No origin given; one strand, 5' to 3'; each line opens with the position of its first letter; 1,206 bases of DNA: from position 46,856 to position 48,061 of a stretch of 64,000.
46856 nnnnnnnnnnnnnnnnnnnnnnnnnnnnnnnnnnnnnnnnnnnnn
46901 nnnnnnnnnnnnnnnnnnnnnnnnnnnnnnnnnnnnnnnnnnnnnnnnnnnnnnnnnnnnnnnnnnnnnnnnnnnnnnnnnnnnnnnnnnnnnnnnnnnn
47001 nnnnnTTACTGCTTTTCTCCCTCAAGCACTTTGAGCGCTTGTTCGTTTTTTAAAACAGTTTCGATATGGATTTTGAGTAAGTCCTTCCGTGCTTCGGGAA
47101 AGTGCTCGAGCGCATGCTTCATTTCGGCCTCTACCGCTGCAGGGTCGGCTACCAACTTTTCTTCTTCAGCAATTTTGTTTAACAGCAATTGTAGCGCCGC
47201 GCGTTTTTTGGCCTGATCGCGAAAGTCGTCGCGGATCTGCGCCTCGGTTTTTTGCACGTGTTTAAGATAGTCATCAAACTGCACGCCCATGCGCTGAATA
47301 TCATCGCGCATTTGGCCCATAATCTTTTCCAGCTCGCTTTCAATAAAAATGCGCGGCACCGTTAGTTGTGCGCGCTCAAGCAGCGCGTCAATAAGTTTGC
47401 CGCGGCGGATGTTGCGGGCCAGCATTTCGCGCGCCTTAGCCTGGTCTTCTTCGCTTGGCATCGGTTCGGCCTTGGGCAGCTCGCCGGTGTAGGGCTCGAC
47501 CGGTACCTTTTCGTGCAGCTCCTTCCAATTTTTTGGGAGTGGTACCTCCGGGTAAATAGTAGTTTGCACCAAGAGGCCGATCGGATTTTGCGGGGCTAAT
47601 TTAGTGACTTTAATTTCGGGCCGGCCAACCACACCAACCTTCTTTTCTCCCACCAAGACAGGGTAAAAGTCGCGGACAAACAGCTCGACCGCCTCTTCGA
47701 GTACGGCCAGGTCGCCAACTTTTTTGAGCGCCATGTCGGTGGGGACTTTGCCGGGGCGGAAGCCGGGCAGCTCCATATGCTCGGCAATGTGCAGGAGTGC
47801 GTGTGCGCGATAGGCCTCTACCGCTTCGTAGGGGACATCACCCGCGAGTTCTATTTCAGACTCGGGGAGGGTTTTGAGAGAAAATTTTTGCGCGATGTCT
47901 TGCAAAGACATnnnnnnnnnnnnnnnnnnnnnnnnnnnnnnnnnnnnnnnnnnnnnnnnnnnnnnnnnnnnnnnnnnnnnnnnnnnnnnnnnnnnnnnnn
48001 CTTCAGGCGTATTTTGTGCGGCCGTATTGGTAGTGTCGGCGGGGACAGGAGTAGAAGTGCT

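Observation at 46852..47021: Promoter-plus-terminator-bounded candidate sRNA antisense to the tig 3' end, next to a Doc/AbrB TA module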

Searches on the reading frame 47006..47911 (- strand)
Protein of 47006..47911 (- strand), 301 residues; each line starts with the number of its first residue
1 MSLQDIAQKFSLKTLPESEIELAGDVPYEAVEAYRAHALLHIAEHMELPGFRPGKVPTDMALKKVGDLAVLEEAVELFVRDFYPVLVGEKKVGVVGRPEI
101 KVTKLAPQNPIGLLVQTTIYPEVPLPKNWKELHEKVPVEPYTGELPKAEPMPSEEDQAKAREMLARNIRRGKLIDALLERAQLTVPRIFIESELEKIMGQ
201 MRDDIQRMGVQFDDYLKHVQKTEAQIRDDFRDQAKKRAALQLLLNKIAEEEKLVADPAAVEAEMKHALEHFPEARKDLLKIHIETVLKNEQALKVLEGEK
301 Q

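Call 9: find_related_loci(query=window:47006-47911:-, collection=genome_contigs, flank=4000)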
Query window:47006-47911:- (301 aa) in genome_contigs; peptide patterns used: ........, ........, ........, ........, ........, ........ (x = any residue, [..] = any of these).
73 stretches matched a pattern; 22 encode a relative of the query (tblastn E <= 1e-3); 22 distinct loci.
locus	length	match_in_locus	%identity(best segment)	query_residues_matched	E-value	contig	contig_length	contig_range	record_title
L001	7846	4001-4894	62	3-300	1e-126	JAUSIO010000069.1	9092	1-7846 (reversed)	MAG: bacterium isolate E14_metabat.bin.253 E14_k141_1601561, whole genome shotgun sequence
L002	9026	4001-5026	57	2-300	1e-118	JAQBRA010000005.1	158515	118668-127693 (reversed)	MAG: Candidatus Adlerbacteria bacterium isolate RYN_387 scaffold_1811167, whole genome shotgun sequence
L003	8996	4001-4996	56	5-299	9e-115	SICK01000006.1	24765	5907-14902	MAG: Candidatus Kaiserbacteria bacterium isolate Baikal-deep-G203 BACOMB-C9408, whole genome shotgun sequence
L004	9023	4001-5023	55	1-299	6e-113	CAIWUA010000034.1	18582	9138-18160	Candidatus Adlerbacteria bacterium isolate T7_bin-136 genome assembly, contig: bin-136:34/74, whole genome shotgun seque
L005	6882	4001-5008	55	1-299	1e-112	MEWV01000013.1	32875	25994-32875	MAG: Candidatus Adlerbacteria bacterium RIFCSPHIGHO2_02_FULL_54_18 rifcsphigho2_02_scaffold_3166, whole genome shotgun s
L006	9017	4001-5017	53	3-299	1e-109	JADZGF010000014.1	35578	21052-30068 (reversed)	MAG: Candidatus Nomurabacteria bacterium isolate SJ94 c_000001362928, whole genome shotgun sequence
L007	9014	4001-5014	50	3-298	6e-108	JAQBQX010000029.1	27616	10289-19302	MAG: Candidatus Adlerbacteria bacterium isolate RYN_384 scaffold_3843594, whole genome shotgun sequence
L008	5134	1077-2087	55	6-298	4e-107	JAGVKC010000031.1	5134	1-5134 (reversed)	MAG: Candidatus Paceibacterota bacterium isolate SW_34 c_000000135498, whole genome shotgun sequence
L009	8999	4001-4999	53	6-300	3e-104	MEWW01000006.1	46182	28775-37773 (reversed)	MAG: Candidatus Adlerbacteria bacterium RIFCSPHIGHO2_12_FULL_53_18 rifcsphigho2_12_scaffold_2492, whole genome shotgun s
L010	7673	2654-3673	52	6-298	2e-103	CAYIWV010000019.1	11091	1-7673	MAG TPA_asm: uncultured Candidatus Saccharibacteria bacterium isolate ERP119705_co5_641 genome assembly, contig: NODE_75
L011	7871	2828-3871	48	3-298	3e-102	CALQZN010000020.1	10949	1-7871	MAG: Candidatus Nomurabacteria bacterium isolate MoH-23oct19-148 genome assembly, contig: MoH-23oct19-C8975, whole genom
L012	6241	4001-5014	48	1-301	9e-100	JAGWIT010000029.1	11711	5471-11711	MAG: Patescibacteria group bacterium isolate REEB120 contig-150_7242, whole genome shotgun sequence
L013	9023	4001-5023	48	1-298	1e-98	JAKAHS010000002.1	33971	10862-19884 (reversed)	MAG: bacterium isolate WY3.bin123 NODE_1883_length_33971_cov_1.740368, whole genome shotgun sequence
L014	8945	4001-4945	54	3-300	5e-98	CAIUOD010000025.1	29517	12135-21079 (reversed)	Candidatus Adlerbacteria bacterium isolate MJ-time_bin-4889 genome assembly, contig: bin-4889:25/41, whole genome shotgu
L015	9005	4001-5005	48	1-298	2e-96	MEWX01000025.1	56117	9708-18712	MAG: Candidatus Adlerbacteria bacterium RIFCSPLOWO2_01_FULL_51_16 rifcsplowo2_01_scaffold_5500, whole genome shotgun seq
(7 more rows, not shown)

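Call 48: find_homologous_proteins(query=window:47006-47911:-, max_evalue=1e-60)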
Query window:47006-47911:- (301 aa): 428 proteins with E <= 1e-60 among 6729 candidates; the best 120 are listed.
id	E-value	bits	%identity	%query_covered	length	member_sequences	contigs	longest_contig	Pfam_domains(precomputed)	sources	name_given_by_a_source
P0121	2.2e-188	643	100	100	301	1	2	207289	PF05697.19,PF05698.20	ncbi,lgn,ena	-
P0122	1.6e-125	436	65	100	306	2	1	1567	PF05697.19,PF05698.20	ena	-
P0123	4.2e-122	425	68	98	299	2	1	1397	PF05697.19,PF05698.20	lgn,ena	-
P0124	3.9e-121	422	66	99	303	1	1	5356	PF05697.19,PF05698.20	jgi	jgi:FKBP-type peptidyl-prolyl cis-trans isomerase (trigger factor)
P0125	9.5e-121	421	67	99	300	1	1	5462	PF05697.19,PF05698.20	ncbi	-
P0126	1.1e-120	420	67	98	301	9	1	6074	PF05697.19,PF05698.20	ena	-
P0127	1.4e-120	420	66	99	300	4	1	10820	PF05697.19,PF05698.20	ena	-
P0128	1.6e-120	420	63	99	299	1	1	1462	PF05697.19,PF05698.20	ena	-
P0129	4.4e-119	415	62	99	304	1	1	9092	PF05697.19,PF05698.20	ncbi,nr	ncbi:MAG: trigger factor [bacterium]|nr:trigger factor [bacterium]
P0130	3.5e-117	409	70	92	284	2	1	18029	PF05697.19,PF05698.20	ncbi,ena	-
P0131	8.7e-114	398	60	99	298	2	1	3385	PF05697.19,PF05698.20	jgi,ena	-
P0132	1.0e-113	398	60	100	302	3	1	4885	PF05697.19,PF05698.20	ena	-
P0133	5.5e-113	395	59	99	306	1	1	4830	PF05697.19,PF05698.20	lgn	-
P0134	7.1e-113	395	56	98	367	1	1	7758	PF05697.19,PF05698.20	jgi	jgi:FKBP-type peptidyl-prolyl cis-trans isomerase (trigger factor)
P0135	2.0e-112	393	58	100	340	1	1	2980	PF05697.19,PF05698.20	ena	-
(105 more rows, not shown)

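Call 49: find_encoding_contigs(protein=P0130, flank=2000, max_places=2)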
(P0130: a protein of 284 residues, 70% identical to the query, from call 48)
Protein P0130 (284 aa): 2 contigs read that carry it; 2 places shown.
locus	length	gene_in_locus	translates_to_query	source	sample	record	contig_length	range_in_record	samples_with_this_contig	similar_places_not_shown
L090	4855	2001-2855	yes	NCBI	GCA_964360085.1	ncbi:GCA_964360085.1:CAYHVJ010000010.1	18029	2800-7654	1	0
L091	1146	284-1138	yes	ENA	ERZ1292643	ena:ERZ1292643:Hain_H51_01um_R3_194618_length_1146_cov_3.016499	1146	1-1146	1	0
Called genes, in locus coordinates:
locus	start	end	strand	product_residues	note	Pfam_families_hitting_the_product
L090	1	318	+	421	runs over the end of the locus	PF08529:NusA_N, PF00575:S1 (faint), PF13184:KH_NusA_1st, PF26594:KH_NusA_2nd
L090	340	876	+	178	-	PF00719:Pyrophosphatase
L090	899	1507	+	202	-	-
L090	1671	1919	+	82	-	-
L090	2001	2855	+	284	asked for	PF05697:Trigger_N, PF05698:Trigger_C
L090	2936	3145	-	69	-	-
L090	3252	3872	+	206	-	PF00574:CLP_protease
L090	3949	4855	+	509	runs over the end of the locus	PF12072:RNase_Y_N, PF00013:KH_1 (weak), PF08668:HDOD (faint), PF01966:HD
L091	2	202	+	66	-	?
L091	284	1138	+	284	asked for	PF05697:Trigger_N, PF05698:Trigger_C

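Call 50: find_encoding_contigs(protein=P0127, flank=2000, max_places=2)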
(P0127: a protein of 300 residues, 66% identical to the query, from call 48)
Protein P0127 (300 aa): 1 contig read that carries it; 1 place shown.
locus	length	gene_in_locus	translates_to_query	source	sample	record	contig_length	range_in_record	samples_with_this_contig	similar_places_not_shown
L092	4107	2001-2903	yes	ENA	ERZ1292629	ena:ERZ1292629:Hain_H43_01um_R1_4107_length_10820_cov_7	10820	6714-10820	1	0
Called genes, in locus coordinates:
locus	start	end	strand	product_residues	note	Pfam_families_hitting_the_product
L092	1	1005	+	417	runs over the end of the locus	PF08529:NusA_N, PF00575:S1 (weak), PF13184:KH_NusA_1st, PF26594:KH_NusA_2nd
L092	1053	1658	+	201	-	-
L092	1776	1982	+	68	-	-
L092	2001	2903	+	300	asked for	PF05697:Trigger_N, PF05698:Trigger_C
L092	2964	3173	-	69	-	-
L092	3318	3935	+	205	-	PF00574:CLP_protease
